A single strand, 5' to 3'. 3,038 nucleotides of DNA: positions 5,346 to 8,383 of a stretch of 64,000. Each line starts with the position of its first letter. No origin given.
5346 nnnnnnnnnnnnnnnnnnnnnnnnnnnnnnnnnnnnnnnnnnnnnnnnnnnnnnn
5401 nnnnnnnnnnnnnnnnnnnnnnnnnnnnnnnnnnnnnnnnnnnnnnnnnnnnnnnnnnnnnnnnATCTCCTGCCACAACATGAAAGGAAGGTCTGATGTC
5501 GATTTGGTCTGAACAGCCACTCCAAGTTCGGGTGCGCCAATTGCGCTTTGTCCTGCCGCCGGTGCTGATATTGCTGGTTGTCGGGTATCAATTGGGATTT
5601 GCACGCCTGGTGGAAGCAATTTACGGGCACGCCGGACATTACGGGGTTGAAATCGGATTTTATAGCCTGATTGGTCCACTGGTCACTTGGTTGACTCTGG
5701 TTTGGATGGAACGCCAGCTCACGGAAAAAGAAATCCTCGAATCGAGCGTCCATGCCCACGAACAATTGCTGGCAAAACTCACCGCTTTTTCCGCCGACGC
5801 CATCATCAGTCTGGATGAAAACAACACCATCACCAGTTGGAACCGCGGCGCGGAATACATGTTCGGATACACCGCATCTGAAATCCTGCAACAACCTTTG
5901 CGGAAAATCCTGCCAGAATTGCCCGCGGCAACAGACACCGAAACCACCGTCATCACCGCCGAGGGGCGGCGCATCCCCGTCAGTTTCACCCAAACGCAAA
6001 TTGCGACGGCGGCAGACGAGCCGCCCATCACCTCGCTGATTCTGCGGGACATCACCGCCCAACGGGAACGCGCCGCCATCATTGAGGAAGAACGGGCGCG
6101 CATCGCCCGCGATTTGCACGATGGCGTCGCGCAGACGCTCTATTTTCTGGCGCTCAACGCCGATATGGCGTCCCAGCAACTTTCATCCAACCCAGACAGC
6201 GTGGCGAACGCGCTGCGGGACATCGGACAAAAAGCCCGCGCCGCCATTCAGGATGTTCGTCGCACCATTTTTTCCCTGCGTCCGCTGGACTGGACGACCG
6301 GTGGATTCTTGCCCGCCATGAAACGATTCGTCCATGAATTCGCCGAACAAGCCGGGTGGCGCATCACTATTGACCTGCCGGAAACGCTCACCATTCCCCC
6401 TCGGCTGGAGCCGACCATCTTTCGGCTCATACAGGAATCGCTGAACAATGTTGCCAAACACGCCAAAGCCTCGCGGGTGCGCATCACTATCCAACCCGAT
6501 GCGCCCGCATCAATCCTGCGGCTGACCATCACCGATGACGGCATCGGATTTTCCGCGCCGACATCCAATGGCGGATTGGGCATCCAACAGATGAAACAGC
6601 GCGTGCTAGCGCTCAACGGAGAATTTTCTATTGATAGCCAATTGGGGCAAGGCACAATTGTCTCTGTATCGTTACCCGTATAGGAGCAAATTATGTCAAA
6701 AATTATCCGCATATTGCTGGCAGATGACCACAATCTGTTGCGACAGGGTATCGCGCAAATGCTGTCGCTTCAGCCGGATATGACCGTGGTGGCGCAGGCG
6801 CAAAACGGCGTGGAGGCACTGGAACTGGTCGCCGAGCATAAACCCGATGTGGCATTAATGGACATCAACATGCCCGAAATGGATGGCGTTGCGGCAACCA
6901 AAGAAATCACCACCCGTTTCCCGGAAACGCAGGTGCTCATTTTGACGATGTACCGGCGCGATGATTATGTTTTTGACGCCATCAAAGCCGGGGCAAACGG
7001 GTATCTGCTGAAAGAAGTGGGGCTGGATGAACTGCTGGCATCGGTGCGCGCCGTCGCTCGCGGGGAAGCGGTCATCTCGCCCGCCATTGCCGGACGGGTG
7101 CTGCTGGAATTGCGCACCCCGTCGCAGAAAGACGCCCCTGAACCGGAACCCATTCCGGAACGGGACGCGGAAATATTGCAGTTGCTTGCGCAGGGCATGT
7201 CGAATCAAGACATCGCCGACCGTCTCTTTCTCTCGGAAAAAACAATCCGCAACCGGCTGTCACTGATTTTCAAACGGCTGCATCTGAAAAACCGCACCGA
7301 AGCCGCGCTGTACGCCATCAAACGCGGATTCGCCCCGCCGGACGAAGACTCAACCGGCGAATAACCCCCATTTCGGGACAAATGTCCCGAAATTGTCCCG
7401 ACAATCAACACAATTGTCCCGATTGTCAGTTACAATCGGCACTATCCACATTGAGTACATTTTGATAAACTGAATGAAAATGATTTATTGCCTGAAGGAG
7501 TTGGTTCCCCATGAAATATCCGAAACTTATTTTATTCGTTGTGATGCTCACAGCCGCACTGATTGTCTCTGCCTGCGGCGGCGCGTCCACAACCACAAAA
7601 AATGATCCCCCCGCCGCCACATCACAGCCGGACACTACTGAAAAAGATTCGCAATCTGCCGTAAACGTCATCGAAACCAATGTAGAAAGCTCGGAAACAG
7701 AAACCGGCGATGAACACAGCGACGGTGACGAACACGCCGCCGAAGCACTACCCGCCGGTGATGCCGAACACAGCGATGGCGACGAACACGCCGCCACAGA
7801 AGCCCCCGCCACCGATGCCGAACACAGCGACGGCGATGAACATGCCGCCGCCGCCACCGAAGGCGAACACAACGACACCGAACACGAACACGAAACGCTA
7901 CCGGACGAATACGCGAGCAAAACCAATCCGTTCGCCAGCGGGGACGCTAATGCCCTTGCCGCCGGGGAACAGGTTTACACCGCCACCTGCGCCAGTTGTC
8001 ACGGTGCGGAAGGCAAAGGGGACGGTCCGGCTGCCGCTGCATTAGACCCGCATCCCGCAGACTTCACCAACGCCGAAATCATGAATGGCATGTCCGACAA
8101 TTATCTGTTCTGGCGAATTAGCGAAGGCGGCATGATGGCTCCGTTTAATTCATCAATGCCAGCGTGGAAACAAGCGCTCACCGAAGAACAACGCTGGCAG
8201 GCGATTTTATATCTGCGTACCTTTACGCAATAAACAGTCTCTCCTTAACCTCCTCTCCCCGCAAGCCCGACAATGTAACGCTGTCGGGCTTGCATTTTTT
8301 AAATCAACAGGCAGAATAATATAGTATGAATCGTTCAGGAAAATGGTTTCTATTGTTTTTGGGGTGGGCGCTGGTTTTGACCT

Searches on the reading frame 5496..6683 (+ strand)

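Call 56: search_protein_families(library=pfam, max_evalue=0.00001, proteins=[window:5496-6683:+])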
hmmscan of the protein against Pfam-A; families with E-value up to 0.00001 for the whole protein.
window:5496-6683:+ (395 aa): 4 families
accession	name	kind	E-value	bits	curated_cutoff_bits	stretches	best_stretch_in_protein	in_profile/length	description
PF07730.19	HisKA_3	-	6.6e-20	71.9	24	1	199-263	1-65/68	Histidine kinase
PF02518.31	HATPase_c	-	3.2e-12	47.3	26.4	1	306-394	4-108/111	Histidine kinase-, DNA gyrase B-, and HSP90-like ATPase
PF13426.13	PAS_9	-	2.2e-07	31.5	27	1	101-187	2-102/103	PAS domain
PF00989.32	PAS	-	6.7e-06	26.5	22.6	0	99-141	10-52/113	PAS fold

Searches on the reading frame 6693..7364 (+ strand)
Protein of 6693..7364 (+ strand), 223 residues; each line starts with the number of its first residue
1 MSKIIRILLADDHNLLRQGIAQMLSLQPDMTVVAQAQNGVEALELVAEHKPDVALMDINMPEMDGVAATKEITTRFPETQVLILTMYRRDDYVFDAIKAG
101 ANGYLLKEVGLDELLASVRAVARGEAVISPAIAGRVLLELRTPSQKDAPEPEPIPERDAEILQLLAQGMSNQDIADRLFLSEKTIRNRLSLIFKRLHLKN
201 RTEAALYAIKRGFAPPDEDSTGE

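Call 56: search_protein_families(library=pfam, max_evalue=0.00001, proteins=[window:6693-7364:+])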
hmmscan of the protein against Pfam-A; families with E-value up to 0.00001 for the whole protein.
window:6693-7364:+ (223 aa): 4 families
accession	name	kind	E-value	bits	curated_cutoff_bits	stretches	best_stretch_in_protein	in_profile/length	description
PF00072.30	Response_reg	-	5.6e-32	110.6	30.2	1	7-118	1-110/111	Response regulator receiver domain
PF00196.25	GerE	-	8.8e-16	57.7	23.5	1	156-208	5-57/57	Bacterial regulatory proteins, luxR family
PF08281.18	Sigma70_r4_2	-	1.5e-06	28.2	25.7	1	155-196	12-54/54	Sigma-70, region 4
PF13384.12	HTH_23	-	7.7e-06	26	24.6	0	159-189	8-38/50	Homeodomain-like domain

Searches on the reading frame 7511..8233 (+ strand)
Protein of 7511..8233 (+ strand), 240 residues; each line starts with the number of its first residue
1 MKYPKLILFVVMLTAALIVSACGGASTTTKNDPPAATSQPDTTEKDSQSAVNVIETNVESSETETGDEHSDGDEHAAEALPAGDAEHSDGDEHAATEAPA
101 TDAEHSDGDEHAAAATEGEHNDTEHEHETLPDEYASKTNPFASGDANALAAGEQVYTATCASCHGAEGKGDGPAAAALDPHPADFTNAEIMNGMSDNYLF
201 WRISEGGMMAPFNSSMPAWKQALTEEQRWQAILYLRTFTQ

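Call 56: search_protein_families(library=pfam, max_evalue=0.00001, proteins=[window:7511-8233:+])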
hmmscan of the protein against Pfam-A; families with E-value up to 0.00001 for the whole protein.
window:7511-8233:+ (240 aa): 2 families
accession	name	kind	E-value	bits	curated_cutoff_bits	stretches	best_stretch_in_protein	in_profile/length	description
PF13442.11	Cytochrome_CBB3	-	3.6e-12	46.9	27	1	148-235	2-68/68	Cytochrome C oxidase, cbb3-type, subunit III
PF00034.26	Cytochrom_C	-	7.6e-12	46.8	21.3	1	150-237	2-88/90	Cytochrome c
